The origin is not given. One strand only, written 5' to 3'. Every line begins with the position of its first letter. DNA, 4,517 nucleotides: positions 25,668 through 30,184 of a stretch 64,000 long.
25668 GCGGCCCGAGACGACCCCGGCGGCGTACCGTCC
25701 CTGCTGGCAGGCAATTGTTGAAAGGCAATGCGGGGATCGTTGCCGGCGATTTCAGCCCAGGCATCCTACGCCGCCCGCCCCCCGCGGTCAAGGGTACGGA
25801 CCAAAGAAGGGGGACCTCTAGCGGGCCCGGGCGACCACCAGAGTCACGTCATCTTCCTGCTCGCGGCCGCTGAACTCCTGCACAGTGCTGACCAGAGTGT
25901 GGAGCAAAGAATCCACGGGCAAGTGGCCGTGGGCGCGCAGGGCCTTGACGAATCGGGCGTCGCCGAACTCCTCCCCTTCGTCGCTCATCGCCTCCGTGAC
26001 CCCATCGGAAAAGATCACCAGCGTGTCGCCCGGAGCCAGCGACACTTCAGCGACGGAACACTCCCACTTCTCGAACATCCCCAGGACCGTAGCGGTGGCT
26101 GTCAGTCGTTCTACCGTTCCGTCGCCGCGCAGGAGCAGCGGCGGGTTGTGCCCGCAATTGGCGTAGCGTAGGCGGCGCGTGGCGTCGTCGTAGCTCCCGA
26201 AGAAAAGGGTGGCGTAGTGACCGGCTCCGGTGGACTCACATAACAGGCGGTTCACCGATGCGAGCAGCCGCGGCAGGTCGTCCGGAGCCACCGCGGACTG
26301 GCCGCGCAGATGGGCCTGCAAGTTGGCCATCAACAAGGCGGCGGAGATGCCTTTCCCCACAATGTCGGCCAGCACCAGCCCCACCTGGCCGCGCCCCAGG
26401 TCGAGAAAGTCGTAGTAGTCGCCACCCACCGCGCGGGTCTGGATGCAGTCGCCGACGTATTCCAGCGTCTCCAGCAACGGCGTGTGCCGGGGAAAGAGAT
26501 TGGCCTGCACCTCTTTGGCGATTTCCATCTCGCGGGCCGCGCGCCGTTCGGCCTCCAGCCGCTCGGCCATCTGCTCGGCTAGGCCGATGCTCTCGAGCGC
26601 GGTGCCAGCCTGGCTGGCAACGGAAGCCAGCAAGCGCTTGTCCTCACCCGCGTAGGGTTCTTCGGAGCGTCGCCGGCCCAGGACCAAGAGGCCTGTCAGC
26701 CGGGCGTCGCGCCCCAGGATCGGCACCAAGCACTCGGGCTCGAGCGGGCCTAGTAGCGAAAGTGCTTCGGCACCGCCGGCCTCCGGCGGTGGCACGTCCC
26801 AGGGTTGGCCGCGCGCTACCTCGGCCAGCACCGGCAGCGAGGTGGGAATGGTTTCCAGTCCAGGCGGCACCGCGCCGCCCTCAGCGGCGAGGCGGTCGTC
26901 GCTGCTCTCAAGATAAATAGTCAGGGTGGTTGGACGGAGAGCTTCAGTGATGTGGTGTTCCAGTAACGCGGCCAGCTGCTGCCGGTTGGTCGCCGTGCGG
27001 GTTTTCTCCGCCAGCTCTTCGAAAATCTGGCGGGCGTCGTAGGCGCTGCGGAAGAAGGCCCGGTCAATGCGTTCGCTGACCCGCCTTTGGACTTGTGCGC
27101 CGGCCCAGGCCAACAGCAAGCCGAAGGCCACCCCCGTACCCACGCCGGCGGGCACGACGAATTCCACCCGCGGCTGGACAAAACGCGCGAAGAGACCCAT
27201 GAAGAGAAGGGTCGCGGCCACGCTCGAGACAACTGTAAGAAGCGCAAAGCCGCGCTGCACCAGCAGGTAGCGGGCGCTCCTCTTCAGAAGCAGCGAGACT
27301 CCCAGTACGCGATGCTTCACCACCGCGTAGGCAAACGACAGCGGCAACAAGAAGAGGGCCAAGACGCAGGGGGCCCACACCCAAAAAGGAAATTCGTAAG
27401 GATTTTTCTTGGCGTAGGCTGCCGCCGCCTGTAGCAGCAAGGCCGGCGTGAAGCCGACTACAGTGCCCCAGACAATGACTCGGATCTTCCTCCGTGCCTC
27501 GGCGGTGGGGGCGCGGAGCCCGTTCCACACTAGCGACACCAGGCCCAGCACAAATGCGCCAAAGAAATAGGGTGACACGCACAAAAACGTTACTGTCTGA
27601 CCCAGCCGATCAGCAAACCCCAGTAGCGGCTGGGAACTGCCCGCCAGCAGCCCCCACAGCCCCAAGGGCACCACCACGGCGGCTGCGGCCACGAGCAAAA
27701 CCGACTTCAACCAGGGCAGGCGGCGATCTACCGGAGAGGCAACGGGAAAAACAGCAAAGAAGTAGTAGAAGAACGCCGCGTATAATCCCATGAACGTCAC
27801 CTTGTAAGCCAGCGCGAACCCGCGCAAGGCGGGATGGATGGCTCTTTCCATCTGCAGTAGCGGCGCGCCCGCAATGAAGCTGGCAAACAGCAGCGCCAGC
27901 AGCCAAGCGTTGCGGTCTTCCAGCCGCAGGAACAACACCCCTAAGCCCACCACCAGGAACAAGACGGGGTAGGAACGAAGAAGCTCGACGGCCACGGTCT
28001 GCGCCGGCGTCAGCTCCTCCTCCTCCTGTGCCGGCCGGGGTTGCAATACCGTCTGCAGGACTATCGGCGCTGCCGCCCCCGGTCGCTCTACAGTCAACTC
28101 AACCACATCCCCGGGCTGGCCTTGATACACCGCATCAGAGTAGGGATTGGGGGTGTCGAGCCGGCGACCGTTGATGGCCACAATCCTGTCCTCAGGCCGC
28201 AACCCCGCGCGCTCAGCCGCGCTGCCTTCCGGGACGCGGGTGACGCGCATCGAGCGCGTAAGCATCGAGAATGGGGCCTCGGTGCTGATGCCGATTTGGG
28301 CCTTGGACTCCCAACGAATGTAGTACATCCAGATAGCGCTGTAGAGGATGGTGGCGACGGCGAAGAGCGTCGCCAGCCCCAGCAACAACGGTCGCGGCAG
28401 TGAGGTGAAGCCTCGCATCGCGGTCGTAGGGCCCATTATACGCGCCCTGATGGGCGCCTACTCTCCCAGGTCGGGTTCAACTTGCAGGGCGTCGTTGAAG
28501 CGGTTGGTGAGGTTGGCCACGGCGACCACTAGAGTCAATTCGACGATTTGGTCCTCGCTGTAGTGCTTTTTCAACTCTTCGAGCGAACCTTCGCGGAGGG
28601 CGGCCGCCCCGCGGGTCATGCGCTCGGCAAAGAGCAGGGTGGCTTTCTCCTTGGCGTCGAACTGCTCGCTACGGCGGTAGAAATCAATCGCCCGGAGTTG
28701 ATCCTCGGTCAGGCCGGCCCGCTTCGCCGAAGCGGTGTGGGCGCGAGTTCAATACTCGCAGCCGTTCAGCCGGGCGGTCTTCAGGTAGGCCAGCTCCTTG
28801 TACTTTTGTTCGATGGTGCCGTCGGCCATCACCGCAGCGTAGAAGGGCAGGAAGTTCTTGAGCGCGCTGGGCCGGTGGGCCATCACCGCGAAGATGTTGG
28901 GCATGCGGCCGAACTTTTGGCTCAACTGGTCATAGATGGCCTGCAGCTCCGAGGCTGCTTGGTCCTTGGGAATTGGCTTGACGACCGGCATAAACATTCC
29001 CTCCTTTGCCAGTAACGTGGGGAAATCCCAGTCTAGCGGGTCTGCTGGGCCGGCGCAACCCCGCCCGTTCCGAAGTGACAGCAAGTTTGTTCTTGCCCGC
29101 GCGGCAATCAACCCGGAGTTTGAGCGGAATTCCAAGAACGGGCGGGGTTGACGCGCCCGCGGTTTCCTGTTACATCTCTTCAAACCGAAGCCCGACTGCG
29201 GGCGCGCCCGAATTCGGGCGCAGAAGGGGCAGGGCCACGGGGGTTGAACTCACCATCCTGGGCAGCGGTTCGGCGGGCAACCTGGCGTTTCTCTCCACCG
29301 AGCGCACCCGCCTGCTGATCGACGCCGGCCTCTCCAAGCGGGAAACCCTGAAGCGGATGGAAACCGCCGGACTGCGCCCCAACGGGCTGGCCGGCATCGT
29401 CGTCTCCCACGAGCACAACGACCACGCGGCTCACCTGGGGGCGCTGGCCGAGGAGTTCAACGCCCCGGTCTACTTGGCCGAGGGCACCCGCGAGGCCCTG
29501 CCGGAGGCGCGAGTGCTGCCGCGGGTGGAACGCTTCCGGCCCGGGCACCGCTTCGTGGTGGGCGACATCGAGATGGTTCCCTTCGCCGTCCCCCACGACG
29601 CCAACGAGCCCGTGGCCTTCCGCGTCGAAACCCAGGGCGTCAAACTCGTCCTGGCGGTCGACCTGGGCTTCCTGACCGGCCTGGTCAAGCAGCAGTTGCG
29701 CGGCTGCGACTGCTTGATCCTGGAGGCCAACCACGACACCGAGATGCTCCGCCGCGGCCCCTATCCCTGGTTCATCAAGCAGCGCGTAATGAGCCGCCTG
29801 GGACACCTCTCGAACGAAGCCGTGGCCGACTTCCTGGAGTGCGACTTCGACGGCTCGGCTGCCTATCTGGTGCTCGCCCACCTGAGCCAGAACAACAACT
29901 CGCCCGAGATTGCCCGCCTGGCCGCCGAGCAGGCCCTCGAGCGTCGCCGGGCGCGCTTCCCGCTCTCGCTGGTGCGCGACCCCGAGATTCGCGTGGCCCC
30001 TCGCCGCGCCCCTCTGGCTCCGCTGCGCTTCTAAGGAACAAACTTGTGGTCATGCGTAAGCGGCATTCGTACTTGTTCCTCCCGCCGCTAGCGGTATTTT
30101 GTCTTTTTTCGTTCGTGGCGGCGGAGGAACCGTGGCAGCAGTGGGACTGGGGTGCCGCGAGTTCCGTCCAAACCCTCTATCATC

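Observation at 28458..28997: Probable unannotated selenoprotein: AhpD/CMD-family gene with C-x-x-U motif read through an in-frame UGA, plus a SECIS-like hairpin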

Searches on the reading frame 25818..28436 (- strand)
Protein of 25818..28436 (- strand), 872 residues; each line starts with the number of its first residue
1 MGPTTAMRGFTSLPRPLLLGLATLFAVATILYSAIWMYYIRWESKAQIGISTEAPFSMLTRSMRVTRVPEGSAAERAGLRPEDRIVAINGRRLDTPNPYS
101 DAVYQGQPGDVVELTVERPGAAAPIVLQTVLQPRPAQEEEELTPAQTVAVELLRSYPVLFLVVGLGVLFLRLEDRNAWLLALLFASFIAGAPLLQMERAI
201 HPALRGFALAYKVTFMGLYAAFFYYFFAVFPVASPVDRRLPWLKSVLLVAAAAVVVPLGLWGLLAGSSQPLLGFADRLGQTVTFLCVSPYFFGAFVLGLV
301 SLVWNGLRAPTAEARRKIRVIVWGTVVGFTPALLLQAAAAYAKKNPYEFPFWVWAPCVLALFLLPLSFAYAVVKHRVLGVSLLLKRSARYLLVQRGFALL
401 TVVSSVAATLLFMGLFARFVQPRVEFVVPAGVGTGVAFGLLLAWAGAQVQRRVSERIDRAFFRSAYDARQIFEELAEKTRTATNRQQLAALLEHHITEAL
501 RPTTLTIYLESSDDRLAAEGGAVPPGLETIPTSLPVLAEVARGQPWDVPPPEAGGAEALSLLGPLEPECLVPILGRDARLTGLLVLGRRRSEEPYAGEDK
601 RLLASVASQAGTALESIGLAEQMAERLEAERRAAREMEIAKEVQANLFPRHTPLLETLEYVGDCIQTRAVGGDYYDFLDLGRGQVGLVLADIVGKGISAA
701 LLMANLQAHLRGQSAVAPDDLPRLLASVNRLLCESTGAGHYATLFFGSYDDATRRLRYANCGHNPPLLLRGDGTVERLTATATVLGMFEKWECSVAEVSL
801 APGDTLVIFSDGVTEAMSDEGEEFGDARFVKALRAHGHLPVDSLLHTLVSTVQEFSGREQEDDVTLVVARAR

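Call 24: search_protein_families(library=ncbifam, proteins=[window:25818-28436:-], max_evalue=0.00001)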
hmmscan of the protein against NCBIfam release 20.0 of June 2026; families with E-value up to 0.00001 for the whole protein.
window:25818-28436:- (872 aa): 5 families
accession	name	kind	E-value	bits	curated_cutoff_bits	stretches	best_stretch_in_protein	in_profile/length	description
NF045505.1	RR_RssB_Pseudo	equivalog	3.6e-12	46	700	1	638-831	157-356/394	two-component system response regulator RssB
TIGR02865.1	spore_II_E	equivalog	1.1e-11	43.6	490.8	1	666-870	562-762/764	stage II sporulation protein E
NF038263.1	prot_phos_SiaA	equivalog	3.2e-09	35.9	700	1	669-869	448-655/658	biofilm regulation protein phosphatase SiaA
TIGR02037.1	degP_htrA_DO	subfamily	4.6e-08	32.4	416.2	1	64-140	262-338/434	Do family serine endopeptidase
NF008046.0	PRK10779.1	equivalog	7.4e-06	25.3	477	0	64-129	225-289/450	sigma E protease regulator RseP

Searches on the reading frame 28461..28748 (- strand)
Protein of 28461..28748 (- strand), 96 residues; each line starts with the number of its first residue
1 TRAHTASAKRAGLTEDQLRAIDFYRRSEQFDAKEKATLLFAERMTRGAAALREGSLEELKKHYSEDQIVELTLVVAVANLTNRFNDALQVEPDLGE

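Call 6: search_protein_families(library=pfam, proteins=[window:28461-28748:-], max_evalue=0.01)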
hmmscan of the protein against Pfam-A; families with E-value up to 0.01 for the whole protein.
seq(96 aa): 1 family
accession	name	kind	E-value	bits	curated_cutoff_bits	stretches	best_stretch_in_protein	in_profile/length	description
PF02627.25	CMD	-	7.5e-06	26.3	23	0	2-42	43-83/84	Carboxymuconolactone decarboxylase family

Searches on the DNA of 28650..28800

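Call 52: search_rna_families(source=window, start=28650, end=28800, threshold=evalue, max_evalue=10)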
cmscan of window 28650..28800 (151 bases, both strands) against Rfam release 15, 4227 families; matches with E-value up to 10: 2.
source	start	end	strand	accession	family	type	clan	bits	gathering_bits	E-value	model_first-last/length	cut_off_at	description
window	28650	28688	+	RF02463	Ms_AS-1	Gene; sRNA;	-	14.7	37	0.73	54-98/98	5'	Mycobacterium sRNA Ms_AS-1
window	28728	28800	+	RF00449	IRES_HIF1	Cis-reg; IRES;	-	12.8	110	0.13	1-77/279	3'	HIF-1 alpha IRES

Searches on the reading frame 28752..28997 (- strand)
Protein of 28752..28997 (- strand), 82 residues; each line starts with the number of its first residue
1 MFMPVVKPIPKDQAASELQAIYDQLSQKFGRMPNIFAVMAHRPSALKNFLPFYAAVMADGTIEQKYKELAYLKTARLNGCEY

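Call 6: search_protein_families(library=pfam, proteins=[window:28752-28997:-], max_evalue=0.01)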
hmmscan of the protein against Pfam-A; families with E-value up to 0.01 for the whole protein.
seq(82 aa): 1 family
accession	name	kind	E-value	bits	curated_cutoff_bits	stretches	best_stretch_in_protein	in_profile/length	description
PF02627.25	CMD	-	1.1e-05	25.8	23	1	43-82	1-40/84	Carboxymuconolactone decarboxylase family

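Call 44: list_cluster_members(proteins=[window:28752-28991:-, window:28752-28997:-, window:28461-28619:-, window:48952-50415:-, window:55715-57652:+])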
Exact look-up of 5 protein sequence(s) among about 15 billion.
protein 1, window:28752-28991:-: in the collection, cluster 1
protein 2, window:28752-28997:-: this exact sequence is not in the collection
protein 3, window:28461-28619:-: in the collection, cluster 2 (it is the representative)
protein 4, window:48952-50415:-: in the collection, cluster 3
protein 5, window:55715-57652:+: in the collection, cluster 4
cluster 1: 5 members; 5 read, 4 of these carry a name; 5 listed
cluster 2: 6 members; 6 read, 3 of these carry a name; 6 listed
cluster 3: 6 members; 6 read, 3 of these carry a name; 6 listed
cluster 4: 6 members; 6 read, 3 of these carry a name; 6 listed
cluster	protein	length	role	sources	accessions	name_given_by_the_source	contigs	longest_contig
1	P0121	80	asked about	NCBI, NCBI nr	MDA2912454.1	carboxymuconolactone decarboxylase family protein [Acidobacteriia bacterium ...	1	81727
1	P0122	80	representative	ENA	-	-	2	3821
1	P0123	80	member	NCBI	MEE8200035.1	MAG: carboxymuconolactone decarboxylase family protein [Candidatus Acidoferrales ...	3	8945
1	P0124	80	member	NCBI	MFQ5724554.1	MAG: carboxymuconolactone decarboxylase family protein [Terriglobia bacterium]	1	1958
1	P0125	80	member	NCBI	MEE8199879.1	MAG: carboxymuconolactone decarboxylase family protein [Candidatus Acidoferrales ...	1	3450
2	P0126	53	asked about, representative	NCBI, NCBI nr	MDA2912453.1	hypothetical protein MYX77_00575 [Acidobacteriia bacterium AH_259_A11_L15] | hypothetical protein [Acidobacteriia bacterium AH_259_A11_L15]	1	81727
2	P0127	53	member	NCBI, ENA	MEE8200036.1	MAG: hypothetical protein V3R29_02620 [Candidatus Acidoferrales bacterium]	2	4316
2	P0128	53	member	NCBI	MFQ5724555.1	MAG: carboxymuconolactone decarboxylase family protein [Terriglobia bacterium]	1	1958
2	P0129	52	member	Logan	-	-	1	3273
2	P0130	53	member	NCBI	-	-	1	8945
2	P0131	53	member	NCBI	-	-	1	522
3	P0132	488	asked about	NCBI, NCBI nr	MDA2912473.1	L-seryl-tRNA(Sec) selenium transferase [Acidobacteriia bacterium AH_259_A11_L15]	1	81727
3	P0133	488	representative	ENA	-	-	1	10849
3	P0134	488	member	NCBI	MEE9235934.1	MAG: L-seryl-tRNA(Sec) selenium transferase [Candidatus Acidoferrales bacterium]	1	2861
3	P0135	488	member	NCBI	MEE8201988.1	MAG: L-seryl-tRNA(Sec) selenium transferase [Candidatus Acidoferrales bacterium]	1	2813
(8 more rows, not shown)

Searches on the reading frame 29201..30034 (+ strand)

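Call 24: search_protein_families(library=ncbifam, proteins=[window:29201-30034:+], max_evalue=0.00001)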
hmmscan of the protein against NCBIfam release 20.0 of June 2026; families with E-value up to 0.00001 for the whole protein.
window:29201-30034:+ (277 aa): 5 families
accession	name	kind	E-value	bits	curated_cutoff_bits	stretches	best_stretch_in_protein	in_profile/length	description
NF033105.1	bla_subclass_B3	equivalog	4.3e-07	29.5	240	1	31-101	28-100/257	subclass B3 metallo-beta-lactamase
NF012229.1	bla_class_B_core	domain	5.4e-07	29.9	100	1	30-122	19-117/139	metallo-beta-lactamase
TIGR03675.1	arCOG00543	equivalog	2e-06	26.4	580.2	1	15-98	175-265/631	beta-CASP ribonuclease aCPSF1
TIGR02108.2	PQQ_syn_pqqB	equivalog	3.9e-06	26.5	245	0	50-240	66-275/298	pyrroloquinoline quinone biosynthesis protein PqqB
NF000439.2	blaAIM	exception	5.3e-06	26.2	675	0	28-95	59-129/303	AIM family subclass B3 metallo-beta-lactamase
